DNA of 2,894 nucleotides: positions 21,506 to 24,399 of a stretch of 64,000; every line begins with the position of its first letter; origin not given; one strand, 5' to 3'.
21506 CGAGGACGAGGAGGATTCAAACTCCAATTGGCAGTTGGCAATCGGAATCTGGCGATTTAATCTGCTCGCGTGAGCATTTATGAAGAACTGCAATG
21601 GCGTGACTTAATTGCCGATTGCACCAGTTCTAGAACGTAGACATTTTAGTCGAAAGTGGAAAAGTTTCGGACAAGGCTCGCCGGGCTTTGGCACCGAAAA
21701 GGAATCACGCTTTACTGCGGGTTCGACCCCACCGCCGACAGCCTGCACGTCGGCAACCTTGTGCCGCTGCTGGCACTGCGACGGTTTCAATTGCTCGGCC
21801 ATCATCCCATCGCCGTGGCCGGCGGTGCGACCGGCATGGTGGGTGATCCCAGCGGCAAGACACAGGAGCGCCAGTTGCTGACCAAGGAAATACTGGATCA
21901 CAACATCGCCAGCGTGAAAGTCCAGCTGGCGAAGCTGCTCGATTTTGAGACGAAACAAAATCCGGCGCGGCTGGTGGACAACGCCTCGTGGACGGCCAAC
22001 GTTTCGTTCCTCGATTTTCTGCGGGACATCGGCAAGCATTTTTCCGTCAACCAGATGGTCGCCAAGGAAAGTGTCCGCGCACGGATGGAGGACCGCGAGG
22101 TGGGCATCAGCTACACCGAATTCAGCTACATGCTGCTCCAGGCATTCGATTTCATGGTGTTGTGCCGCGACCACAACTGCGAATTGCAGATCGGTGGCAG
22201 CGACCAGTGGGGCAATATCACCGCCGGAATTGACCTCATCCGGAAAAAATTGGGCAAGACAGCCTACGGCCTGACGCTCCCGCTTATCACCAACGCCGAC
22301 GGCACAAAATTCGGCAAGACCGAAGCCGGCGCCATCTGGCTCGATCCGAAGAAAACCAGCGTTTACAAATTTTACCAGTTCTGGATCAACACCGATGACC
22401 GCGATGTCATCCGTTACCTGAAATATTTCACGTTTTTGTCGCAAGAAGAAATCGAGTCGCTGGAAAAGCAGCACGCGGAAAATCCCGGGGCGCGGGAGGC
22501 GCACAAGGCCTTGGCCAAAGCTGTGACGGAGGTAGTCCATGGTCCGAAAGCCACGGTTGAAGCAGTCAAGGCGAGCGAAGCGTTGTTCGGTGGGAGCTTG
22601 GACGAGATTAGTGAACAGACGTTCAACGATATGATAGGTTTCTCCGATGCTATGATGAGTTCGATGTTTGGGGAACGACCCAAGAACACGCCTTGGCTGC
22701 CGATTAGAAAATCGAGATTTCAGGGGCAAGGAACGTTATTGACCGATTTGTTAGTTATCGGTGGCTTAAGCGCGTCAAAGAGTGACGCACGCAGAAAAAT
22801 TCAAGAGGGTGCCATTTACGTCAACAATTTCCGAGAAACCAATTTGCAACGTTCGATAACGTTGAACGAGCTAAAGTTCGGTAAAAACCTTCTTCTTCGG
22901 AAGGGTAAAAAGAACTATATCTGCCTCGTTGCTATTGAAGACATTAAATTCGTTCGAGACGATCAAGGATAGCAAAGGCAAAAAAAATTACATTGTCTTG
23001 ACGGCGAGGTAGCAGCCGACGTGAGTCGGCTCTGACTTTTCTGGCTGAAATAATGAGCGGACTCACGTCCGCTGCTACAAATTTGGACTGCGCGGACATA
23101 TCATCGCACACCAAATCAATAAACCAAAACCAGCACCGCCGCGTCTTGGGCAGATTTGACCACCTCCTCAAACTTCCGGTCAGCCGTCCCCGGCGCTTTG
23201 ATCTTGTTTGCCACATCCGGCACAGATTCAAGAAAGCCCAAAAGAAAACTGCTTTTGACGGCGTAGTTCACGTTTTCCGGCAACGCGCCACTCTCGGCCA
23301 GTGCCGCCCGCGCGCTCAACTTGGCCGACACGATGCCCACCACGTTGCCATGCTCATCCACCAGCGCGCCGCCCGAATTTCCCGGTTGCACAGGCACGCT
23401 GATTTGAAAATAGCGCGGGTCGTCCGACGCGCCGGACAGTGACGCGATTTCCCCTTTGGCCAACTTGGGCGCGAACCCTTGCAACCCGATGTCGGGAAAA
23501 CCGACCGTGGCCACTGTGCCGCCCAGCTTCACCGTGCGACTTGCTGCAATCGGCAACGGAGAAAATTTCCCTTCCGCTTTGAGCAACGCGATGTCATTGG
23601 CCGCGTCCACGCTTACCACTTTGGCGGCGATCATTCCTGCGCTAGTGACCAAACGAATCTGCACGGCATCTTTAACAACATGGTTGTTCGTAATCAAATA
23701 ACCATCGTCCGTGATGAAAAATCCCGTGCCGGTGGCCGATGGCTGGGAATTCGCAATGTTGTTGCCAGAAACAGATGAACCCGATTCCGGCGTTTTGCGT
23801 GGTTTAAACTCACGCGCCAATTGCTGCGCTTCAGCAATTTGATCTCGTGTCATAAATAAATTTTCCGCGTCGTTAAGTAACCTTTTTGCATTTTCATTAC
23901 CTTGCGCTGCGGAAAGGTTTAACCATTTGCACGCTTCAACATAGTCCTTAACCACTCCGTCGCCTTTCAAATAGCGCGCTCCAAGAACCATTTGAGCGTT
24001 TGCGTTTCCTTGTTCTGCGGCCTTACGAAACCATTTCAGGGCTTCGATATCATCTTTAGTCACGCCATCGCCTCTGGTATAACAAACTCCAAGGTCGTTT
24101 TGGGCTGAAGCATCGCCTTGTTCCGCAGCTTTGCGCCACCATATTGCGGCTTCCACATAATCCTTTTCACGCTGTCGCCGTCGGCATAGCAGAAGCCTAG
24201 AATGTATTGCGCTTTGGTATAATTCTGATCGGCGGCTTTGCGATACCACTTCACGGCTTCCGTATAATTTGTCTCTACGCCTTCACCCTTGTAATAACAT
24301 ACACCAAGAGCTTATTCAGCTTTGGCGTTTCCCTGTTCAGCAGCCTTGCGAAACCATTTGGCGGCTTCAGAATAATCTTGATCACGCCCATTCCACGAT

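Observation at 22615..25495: tyrS 3' end replaced by a low-GC substitute; the native S4-domain tail is stranded 2.3 kb downstream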

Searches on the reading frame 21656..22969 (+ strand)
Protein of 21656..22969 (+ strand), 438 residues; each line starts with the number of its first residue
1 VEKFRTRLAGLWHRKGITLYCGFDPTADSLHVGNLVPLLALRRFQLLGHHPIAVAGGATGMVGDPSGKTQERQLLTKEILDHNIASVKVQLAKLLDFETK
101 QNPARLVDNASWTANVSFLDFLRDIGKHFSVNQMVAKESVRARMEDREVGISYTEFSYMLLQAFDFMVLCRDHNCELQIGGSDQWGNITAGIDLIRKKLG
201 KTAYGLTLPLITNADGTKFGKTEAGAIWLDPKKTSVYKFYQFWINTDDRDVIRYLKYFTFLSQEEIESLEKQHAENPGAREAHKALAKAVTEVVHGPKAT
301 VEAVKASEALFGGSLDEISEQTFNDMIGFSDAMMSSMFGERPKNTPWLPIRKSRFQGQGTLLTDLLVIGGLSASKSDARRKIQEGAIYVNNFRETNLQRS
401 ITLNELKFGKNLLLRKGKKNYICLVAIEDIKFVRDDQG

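Call 9: search_protein_families(library=pfam, proteins=[window:21656-22969:+], max_evalue=0.01)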
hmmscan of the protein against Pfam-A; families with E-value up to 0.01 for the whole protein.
window:21656-22969:+ (438 aa): 3 families
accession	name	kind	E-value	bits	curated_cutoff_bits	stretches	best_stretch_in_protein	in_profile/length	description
PF00579.31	tRNA-synt_1b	-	1e-84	284.7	21.1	1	16-311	5-291/292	tRNA synthetases class I (W and Y)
PF22421.1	SYY_C-terminal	-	2.9e-15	56.4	27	1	355-422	14-81/83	Tyrosine--tRNA ligase SYY-like C-terminal domain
PF16714.10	TyrRSs_C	-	0.0072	16.6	30.6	0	364-408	25-67/120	Tyrosyl-tRNA synthetase C-terminal domain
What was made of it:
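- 21656..22972 (+): tyrS ORF now in use (438 codons from GTG 21656). Positions 21704-22506 are the native body. Pfam tRNA-synt_1b E=1e-84 plus SYY_C-terminal E=2.9e-15 (call 9).
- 22637..22971 (+): Tail A: a low-GC patch (38-47% GC) encoding the linker and S4 domain now in use, with a 13-residue C-terminal extension and its own stop. The S4 region still matches SYY_C-terminal (call 9).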

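Call 10: find_related_loci(query=window:21656-22969:+, collection=genome_contigs, flank=10000)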
Query window:21656-22969:+ (438 aa) in genome_contigs; peptide patterns used: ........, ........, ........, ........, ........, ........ (x = any residue, [..] = any of these).
600 stretches matched a pattern (row limit reached: there are more); 599 encode a relative of the query (tblastn E <= 1e-3); the best 80 are kept; 80 distinct loci.
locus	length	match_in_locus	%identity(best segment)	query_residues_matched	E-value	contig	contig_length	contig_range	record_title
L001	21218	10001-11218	73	15-426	0e+0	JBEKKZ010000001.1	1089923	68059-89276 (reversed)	MAG: Verrucomicrobiota bacterium isolate SPRUCE 359 SPRUCE_359_1, whole genome shotgun sequence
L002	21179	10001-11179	74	19-426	0e+0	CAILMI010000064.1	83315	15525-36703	MAG: uncultured Verrucomicrobia subdivision 3 bacterium isolate KT_bin-0898 genome assembly, contig: bin-0898:64/70, who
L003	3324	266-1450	73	17-426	0e+0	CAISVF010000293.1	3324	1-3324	MAG: uncultured Verrucomicrobia subdivision 3 bacterium isolate Ki2-D4_bin-0699 genome assembly, contig: bin-0699:293/62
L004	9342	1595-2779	74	17-426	0e+0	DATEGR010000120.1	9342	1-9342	MAG TPA_asm: Verrucomicrobiia bacterium isolate SMAG_U8790 k141_1936809, whole genome shotgun sequence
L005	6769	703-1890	73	17-427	0e+0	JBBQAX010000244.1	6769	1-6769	MAG: Verrucomicrobiota bacterium isolate Co_metawrap_1426 Cmw_1426_k141_4812497_length_6769_cov_8.0000, whole genome sho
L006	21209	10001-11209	72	29-425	0e+0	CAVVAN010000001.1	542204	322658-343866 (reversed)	MAG: uncultured Verrucomicrobiae bacterium isolate MFD04434.bin.2.19 genome assembly, contig: contig_12789, whole genome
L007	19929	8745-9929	69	15-424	0e+0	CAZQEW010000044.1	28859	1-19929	MAG TPA_asm: uncultured Klebsiella sp. isolate SRP193358_co1_145 genome assembly, contig: NODE_3532_length_28859_cov_8.2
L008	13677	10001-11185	66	17-426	0e+0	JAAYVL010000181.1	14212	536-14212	MAG: Verrucomicrobia bacterium isolate AS27yjCOA_55 23722_AS27, whole genome shotgun sequence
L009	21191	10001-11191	70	17-426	0e+0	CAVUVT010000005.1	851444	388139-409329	MAG: uncultured Verrucomicrobiae bacterium isolate MFD05580.bin.2.12 genome assembly, contig: contig_16644, whole genome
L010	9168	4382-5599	64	2-426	0e+0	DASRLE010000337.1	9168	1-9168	MAG TPA_asm: Candidatus Saccharimonadales bacterium isolate SMAG_U10180 k141_252162, whole genome shotgun sequence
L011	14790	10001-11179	66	19-426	6e-180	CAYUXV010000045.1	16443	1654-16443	MAG TPA_asm: uncultured Verrucomicrobiota bacterium isolate SRP092796_co4_574 genome assembly, contig: k141_1790428, who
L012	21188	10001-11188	65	17-427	1e-179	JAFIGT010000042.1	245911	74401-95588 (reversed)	MAG: Verrucomicrobium sp. isolate HJP_bin11 k141_232101, whole genome shotgun sequence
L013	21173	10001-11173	63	17-422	2e-176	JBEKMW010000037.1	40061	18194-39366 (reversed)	MAG: Verrucomicrobiota bacterium isolate SPRUCE 402 SPRUCE_402_37, whole genome shotgun sequence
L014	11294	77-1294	63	1-424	6e-176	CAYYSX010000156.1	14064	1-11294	MAG TPA_asm: uncultured Verrucomicrobiota bacterium isolate SRP344714_co2_9 genome assembly, contig: NODE_11275_length_1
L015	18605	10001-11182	63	17-425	1e-173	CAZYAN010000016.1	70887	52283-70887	MAG TPA_asm: uncultured Opitutales bacterium isolate SRP268622_co1_186 genome assembly, contig: NODE_604_length_70887_co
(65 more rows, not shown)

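Call 24: find_encoding_contigs(protein=window:21656-22969:+, flank=10000, max_places=6)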
Protein window:21656-22969:+ (438 aa): no gene with exactly this product is on record in the collection.

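Call 37: search_protein_families(library=padloc, proteins=[L009:11329-12177:-, L009:12253-12741:-], max_evalue=0.01)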
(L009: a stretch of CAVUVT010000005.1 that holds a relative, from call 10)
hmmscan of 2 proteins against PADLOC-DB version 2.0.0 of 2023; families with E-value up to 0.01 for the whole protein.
L009:11329-12177:- (282 aa): 1 family
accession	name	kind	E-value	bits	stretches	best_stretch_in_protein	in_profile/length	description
PDLC04447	PDC-M14A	-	0.0093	14.3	0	20-55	16-53/152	-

L009:12253-12741:- (162 aa): 0 families

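Call 38: search_protein_families(library=pfam, proteins=[L009:11329-12177:-, L009:12253-12741:-], max_evalue=1)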
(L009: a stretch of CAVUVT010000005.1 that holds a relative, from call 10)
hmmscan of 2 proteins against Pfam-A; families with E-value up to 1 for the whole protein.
L009:11329-12177:- (282 aa): 9 families
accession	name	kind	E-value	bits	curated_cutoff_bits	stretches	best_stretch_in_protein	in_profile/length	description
PF23499.1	YnfU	-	3e-05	24.3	27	1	21-52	14-45/49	YnfU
PF13717.11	Zn_ribbon_4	-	0.0094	16.3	30.3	1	25-52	4-32/36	zinc-ribbon domain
PF01155.25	HypA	-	0.1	13.1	28.9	1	22-55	69-96/112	Hydrogenase/urease nickel incorporation, metallochaperone, hypA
PF01485.27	IBR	-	0.11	13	24.3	1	15-54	12-50/65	IBR domain, a half RING-finger domain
PF09723.15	Zn_ribbon_8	-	0.17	12.4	34.4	1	25-53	7-34/41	Zinc ribbon domain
PF13248.11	Zn_ribbon_3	-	0.18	11.7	27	1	45-53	16-24/26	zinc-ribbon domain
PF21344.3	Zn_ribbon_LysW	-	0.59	10.3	27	0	25-54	2-30/46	Alpha-aminoadipate carrier protein LysW-like, globular domain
PF23454.1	Zn_ribbon_Brz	-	0.76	10.9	27.9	0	44-61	4-21/58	Transcriptional regulator Brz zinc beta ribbon domain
PF24460.1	DUF7575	-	0.84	9.5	28.5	1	46-54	4-12/28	Domain of unknown function (DUF7575)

L009:12253-12741:- (162 aa): 2 families
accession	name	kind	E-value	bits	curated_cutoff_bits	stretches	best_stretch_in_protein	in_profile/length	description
PF25785.1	TPR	-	0.052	14.3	27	1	114-160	61-107/110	Nucleoprotein TPR-like domain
PF13993.11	YccJ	-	0.096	13.3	27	1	113-133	24-44/67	YccJ-like protein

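Call 82: search_protein_families(library=pfam, proteins=[L006:12153-12800:+, L006:11234-12106:+], max_evalue=0.01)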
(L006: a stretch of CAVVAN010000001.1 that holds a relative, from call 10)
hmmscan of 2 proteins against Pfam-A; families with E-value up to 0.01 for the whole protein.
L006:12153-12800:+ (216 aa): 1 family
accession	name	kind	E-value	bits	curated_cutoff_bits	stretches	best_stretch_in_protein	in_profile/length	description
PF12762.13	DDE_Tnp_IS1595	-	4.1e-33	115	27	1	60-196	3-153/153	ISXO2-like transposase domain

L006:11234-12106:+ (291 aa): 21 families
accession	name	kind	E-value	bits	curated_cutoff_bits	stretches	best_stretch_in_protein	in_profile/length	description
PF13181.12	TPR_8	-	1e-22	78.7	25.7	2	84-113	4-33/34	Tetratricopeptide repeat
PF07719.23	TPR_2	-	1.5e-16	59.5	27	0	48-79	2-33/34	Tetratricopeptide repeat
PF13428.12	TPR_14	-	1.4e-15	56.7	23.5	2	116-157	2-43/44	Tetratricopeptide repeat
PF14559.12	TPR_19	-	6e-14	52.6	25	2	26-80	4-58/68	Tetratricopeptide repeat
PF13414.12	TPR_11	-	8.1e-14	51.5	26.8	2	89-128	2-41/42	TPR repeat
PF13432.12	TPR_16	-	1.2e-12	48.4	32.7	2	52-104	2-54/65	Tetratricopeptide repeat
PF00515.34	TPR_1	-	6.6e-11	42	27.8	0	83-114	3-34/34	Tetratricopeptide repeat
PF13174.12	TPR_6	-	4.1e-10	40.1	26.3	1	116-146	1-31/33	Tetratricopeptide repeat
PF13431.12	TPR_17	-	1.2e-09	38.1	24.4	0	103-136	1-34/34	Tetratricopeptide repeat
PF13424.12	TPR_12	-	2.1e-09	37.9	30.1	1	29-73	26-71/77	Tetratricopeptide repeat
PF12895.13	ANAPC3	-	2.1e-08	34.8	27.2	1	97-161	5-68/82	Anaphase-promoting complex, cyclosome, subunit 3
PF13176.12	TPR_7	-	1.1e-07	31.8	27.9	0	86-116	4-34/36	Tetratricopeptide repeat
PF13371.12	TPR_9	-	1e-06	29.1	35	0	56-108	4-56/73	Tetratricopeptide repeat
PF23914.1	TPR_CcmH_CycH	-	2.4e-06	27.9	42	1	75-168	44-140/158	Cytochrome c-type biogenesis protein H TPR domain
PF25063.1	ARM_TT21_C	-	1.2e-05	25.7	35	1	50-149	98-198/209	Tetratricopeptide repeat protein 21 C-terminal ARM domain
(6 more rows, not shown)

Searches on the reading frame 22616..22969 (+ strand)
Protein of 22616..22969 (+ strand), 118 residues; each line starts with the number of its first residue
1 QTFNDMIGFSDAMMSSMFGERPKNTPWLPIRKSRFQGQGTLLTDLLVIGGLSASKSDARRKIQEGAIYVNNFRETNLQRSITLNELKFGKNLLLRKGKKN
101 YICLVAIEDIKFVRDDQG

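Call 32: find_homologous_proteins(query=window:22616-22969:+, max_evalue=0.001)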
Query window:22616-22969:+ (118 aa): 1 proteins with E <= 0.001 among 3 candidates.
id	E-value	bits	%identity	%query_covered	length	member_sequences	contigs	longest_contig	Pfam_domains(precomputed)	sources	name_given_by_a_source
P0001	5.0e-4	38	34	55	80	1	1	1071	PF22421.2,PF01479.31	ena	-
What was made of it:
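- Tried and rejected: A word-index search with tail A gave one weak hit (call 32).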

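Call 43: search_protein_representatives(protein=window:22616-22969:+)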
Query: 118 residues. Proteins with E-value up to 0.001 (for the whole library): 631; up to 1e-10: 32; up to 1e-30: 0. The best 150 are listed.
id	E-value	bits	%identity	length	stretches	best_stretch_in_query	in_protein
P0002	9.1e-20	87.3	50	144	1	13-106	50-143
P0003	2.2e-18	82.9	46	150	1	5-105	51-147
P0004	1.6e-17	80.2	49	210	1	20-104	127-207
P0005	2.2e-17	79.7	49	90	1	28-106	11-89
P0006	6.5e-17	78.2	47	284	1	6-106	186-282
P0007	4.9e-16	75.3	49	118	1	16-106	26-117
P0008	8.0e-16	74.7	48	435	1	5-106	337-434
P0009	1.4e-15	73.9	43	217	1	15-106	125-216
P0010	1.5e-15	73.8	56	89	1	36-106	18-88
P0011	3.1e-15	72.7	54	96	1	35-106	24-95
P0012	6.6e-15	71.7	49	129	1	29-106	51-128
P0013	8.4e-15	71.4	53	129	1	35-106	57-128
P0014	2.6e-14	69.8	44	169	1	10-103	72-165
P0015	4.3e-14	69.1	43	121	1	14-106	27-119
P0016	6.3e-14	68.5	45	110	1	30-109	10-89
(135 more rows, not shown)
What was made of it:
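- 22637..22971 (+): Best match among 1.84 billion representative proteins is 50-56% (call 43).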

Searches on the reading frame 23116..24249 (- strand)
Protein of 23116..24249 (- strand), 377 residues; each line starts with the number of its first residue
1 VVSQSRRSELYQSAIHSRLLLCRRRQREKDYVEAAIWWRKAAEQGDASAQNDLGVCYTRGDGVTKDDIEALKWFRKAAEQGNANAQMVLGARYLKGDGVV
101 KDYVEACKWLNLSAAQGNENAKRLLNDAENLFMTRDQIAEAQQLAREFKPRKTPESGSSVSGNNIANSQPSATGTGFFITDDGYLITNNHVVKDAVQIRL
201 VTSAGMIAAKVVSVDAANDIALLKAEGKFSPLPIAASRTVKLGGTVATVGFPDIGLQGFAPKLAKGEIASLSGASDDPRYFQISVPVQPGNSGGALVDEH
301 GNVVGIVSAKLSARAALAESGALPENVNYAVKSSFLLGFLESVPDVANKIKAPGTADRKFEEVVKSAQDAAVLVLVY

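Call 9: search_protein_families(library=pfam, proteins=[window:23116-24249:-], max_evalue=0.01)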
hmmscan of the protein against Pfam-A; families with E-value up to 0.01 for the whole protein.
window:23116-24249:- (377 aa): 3 families
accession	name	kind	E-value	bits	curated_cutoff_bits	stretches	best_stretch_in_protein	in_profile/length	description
PF13365.12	Trypsin_2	-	1.2e-27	97.9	27.6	1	174-306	1-144/144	Trypsin-like peptidase domain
PF08238.18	Sel1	-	4e-26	90.9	30.7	3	47-82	1-36/36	Sel1 repeat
PF00089.32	Trypsin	-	1.8e-11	44.7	20.6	1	167-311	20-199/220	Trypsin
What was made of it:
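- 23116..24600 (-): Sel1-repeat trypsin-like protease gene. The ORF 23116-24249 is intact; the upstream Sel1 region is degenerate. Trypsin_2 E=1.2e-27 and Sel1 E=4e-26 (call 9).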

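Call 37: search_protein_families(library=padloc, proteins=[window:23116-24249:-], max_evalue=0.01)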
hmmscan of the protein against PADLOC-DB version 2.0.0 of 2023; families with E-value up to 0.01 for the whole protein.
window:23116-24249:- (377 aa): 7 families
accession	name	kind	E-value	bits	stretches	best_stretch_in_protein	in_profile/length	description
PDLC02960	RT-Protease_XI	-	8.6e-21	72.5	1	164-310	340-486/506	single gene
PDLC02959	RT-Protease_XI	-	1.5e-19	68.3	1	165-310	343-489/510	single gene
PDLC04593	PDC-M35A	-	4.8e-11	40.8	2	202-307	67-178/216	-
PDLC03855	LmuA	-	1.5e-06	25.8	1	173-307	16-167/425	-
PDLC02159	Avs1b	-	0.00017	17.1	1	172-254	18-108/1924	-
PDLC00169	HamA1|HamA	-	0.00041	16.9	1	171-252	26-113/483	DUF1837 domain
PDLC05022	PDC-S45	-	0.00053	17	1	168-203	33-75/293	-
